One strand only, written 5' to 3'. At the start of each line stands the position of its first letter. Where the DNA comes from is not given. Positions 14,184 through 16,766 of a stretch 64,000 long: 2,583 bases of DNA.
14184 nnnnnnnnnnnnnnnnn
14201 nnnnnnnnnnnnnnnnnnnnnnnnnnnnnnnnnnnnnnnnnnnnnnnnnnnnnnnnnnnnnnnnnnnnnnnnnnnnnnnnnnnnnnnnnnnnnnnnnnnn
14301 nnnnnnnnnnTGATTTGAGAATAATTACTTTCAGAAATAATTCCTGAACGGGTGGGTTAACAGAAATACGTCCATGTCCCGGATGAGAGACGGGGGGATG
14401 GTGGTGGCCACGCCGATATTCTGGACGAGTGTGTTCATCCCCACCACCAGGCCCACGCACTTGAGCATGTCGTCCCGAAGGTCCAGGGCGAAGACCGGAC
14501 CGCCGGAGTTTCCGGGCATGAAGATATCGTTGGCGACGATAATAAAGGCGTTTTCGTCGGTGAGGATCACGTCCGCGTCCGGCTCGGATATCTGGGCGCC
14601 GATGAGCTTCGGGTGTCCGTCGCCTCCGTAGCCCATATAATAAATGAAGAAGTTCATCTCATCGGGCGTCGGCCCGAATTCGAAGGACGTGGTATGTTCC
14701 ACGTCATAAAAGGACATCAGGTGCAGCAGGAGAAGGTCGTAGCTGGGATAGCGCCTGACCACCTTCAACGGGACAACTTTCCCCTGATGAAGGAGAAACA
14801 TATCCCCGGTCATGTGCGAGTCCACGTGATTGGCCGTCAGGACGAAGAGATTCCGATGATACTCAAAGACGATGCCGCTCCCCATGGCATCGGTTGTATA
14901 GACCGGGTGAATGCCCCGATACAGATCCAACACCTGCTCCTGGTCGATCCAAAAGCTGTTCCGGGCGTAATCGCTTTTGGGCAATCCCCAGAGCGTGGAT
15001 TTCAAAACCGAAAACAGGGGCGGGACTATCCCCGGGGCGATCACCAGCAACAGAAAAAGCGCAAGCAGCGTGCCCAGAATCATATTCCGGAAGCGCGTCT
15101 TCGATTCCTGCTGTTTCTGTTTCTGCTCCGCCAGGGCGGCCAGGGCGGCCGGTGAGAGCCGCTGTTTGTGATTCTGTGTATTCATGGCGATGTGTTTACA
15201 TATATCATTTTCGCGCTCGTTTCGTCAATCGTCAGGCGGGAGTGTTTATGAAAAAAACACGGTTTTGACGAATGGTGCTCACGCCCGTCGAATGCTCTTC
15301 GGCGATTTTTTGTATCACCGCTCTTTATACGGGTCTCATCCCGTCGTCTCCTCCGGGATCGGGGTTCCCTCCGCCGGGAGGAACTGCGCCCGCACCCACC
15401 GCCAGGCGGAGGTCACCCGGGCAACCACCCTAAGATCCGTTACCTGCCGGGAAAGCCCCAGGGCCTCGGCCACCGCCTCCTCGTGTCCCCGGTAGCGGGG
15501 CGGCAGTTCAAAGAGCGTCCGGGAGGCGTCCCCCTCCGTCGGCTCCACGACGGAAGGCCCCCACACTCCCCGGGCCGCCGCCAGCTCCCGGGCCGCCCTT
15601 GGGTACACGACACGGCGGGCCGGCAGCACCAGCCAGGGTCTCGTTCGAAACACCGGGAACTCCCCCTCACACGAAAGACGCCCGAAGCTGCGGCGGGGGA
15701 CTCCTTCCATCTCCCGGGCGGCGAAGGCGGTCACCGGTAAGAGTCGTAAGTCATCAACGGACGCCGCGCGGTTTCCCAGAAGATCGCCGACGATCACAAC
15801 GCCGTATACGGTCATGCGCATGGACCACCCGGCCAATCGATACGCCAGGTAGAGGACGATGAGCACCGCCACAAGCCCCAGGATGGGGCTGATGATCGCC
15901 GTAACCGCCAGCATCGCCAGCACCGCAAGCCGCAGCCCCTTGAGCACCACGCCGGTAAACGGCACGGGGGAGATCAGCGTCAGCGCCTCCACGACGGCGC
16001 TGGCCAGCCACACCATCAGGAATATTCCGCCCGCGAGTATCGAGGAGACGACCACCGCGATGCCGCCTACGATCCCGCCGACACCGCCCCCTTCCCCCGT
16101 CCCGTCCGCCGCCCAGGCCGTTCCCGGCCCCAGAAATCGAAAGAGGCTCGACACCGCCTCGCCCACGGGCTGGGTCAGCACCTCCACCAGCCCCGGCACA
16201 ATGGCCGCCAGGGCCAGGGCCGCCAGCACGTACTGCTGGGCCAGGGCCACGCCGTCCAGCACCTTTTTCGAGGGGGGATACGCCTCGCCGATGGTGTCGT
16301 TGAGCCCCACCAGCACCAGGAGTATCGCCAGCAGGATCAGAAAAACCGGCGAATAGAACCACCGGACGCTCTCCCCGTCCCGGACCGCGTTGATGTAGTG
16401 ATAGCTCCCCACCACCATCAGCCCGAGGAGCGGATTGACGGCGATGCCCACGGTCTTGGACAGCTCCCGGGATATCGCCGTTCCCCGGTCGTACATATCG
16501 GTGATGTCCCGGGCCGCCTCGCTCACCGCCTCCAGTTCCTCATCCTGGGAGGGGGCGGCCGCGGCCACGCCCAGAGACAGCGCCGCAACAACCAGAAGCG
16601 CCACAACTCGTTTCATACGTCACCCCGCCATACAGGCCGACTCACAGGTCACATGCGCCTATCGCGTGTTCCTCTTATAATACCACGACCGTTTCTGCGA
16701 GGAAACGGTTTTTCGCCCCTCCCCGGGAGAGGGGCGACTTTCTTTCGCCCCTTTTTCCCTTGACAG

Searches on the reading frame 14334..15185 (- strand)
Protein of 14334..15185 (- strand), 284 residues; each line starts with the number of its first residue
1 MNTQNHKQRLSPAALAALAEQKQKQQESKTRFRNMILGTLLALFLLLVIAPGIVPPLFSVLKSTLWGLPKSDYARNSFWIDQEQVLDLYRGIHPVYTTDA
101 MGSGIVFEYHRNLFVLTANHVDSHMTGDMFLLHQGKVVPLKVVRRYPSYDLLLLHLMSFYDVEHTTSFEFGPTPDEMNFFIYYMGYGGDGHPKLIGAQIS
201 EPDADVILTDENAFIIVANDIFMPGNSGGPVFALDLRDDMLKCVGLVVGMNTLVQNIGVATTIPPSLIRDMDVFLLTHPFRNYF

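Call 7: search_protein_families(library=pfam, proteins=[window:14334-15185:-], max_evalue=10)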
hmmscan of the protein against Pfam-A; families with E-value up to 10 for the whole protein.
window:14334-15185:- (284 aa): 3 families
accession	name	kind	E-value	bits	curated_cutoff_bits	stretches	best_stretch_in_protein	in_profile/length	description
PF13365.12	Trypsin_2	-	6.2e-10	40.4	27.6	1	102-233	1-136/144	Trypsin-like peptidase domain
PF00089.32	Trypsin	-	0.025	14.8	20.6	1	112-261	35-211/220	Trypsin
PF09813.14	Coa3_cc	-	0.29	11.3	27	1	22-45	3-25/48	Cytochrome c oxidase assembly factor 3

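Call 37: find_related_loci(query=window:14334-15185:-, collection=genome_contigs, flank=10000)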
Query window:14334-15185:- (284 aa) in genome_contigs; peptide patterns used: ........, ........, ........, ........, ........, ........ (x = any residue, [..] = any of these).
22 stretches matched a pattern, but none encodes a relative of the query by tblastn (E <= 1e-3).

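Call 79: search_protein_families(library=padloc, proteins=[window:14334-15185:-], max_evalue=0.01)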
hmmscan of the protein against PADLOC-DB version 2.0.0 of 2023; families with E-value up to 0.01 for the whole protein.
window:14334-15185:- (284 aa): 1 family
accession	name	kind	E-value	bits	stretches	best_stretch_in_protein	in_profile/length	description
PDLC02960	RT-Protease_XI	-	0.0017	15.4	1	99-233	345-474/506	single gene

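Call 90: find_homologous_proteins(query=window:14334-15185:-, max_evalue=1e-10)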
Query window:14334-15185:- (284 aa): 6 proteins with E <= 1e-10 among 2447 candidates.
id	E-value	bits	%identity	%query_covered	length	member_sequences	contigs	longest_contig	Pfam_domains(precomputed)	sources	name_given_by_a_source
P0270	9.2e-190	647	100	100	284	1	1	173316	PF13365.13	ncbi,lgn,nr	ncbi:MAG: trypsin-like peptidase domain-containing protein [Deltaproteobacteria bacterium]|nr:trypsi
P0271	8.2e-164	562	86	100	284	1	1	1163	PF13365.13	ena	-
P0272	3.2e-163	560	86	100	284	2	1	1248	PF13365.13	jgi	jgi:hypothetical protein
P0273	1.7e-162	558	86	100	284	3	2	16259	PF13365.13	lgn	-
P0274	3.3e-148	511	77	100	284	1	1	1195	PF13365.13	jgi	jgi:S1-C subfamily serine protease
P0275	2.4e-139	482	73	100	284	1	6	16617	PF13365.13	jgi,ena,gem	-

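Call 91: find_encoding_contigs(protein=P0273, flank=10000, max_places=2)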
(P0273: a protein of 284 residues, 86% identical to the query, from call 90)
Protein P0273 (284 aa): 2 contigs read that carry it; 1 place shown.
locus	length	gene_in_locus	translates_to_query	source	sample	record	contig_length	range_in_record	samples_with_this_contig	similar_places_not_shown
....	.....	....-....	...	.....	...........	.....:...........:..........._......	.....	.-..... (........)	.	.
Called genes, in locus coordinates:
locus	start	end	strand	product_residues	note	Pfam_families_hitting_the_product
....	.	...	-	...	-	?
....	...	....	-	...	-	-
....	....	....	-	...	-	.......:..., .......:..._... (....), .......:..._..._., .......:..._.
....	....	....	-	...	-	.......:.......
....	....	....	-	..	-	-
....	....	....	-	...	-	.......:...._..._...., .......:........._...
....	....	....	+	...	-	-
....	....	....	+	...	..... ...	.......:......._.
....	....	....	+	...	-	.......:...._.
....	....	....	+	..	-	-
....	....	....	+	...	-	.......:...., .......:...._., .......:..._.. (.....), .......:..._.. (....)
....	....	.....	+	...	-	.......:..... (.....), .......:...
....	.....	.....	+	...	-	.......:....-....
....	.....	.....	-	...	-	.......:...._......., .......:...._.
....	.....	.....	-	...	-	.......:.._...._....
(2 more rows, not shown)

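Call 92: find_encoding_contigs(protein=P0275, flank=10000, max_places=2)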
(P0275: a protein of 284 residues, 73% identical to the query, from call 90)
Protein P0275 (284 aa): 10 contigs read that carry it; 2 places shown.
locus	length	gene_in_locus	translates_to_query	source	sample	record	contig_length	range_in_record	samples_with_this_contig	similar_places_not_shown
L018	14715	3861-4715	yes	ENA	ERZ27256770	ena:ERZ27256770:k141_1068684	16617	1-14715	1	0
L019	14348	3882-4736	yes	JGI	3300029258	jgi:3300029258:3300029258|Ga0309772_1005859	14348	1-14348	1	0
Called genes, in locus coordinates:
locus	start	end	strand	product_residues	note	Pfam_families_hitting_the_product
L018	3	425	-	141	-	?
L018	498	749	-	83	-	-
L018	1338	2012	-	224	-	PF01726:LexA_DNA_bind, PF00717:Peptidase_S24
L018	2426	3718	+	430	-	-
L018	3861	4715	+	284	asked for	PF13365:Trypsin_2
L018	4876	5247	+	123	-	PF04993:TfoX_N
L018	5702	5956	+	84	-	-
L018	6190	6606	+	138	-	PF01047:MarR, PF12802:MarR_2, PF13463:HTH_27 (faint)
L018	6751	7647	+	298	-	PF00478:IMPDH (weak), PF03060:NMO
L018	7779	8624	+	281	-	PF02634:FdhD-NarQ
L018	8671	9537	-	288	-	PF24859:FdhE_central (weak), PF24860:FdhE_C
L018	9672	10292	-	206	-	PF01292:Ni_hydr_CYTB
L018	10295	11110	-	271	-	PF14697:Fer4_21 (faint), PF12797:Fer4_2 (faint), PF12838:Fer4_7, PF13187:Fer4_9 (weak), PF13247:Fer4_11, PF12838:Fer4_7 (weak), PF00037:Fer4 (weak), PF09163:Form-deh_trans, +3 more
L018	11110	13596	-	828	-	PF00384:Molybdopterin, PF01568:Molydop_binding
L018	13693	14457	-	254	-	PF04879:Molybdop_Fe4S4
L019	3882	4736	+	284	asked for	PF13365:Trypsin_2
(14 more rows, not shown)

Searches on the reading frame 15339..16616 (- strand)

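Call 7: search_protein_families(library=pfam, proteins=[window:15339-16616:-], max_evalue=10)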
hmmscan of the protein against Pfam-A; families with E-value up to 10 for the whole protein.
window:15339-16616:- (426 aa): 5 families
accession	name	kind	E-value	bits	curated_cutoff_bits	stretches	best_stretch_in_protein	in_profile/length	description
PF06680.16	DUF1181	-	0.15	12.3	25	1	71-134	44-104/120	Protein of unknown function (DUF1181)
PF13548.11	DUF4126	-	0.19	11.9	27.5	2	61-165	14-108/175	Domain of unknown function (DUF4126)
PF06681.19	DUF1182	-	0.22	11.5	25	1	67-112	118-163/208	Protein of unknown function (DUF1182)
PF05984.18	Cytomega_UL20A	-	0.31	11.9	27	1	1-30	1-30/107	Cytomegalovirus UL20A protein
PF04654.17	DUF599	-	2.5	7.8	27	0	226-261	170-205/211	Protein of unknown function, DUF599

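Call 79: search_protein_families(library=padloc, proteins=[window:15339-16616:-], max_evalue=0.01)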
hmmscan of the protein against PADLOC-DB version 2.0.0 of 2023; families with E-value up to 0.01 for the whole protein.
window:15339-16616:- (426 aa): 0 families
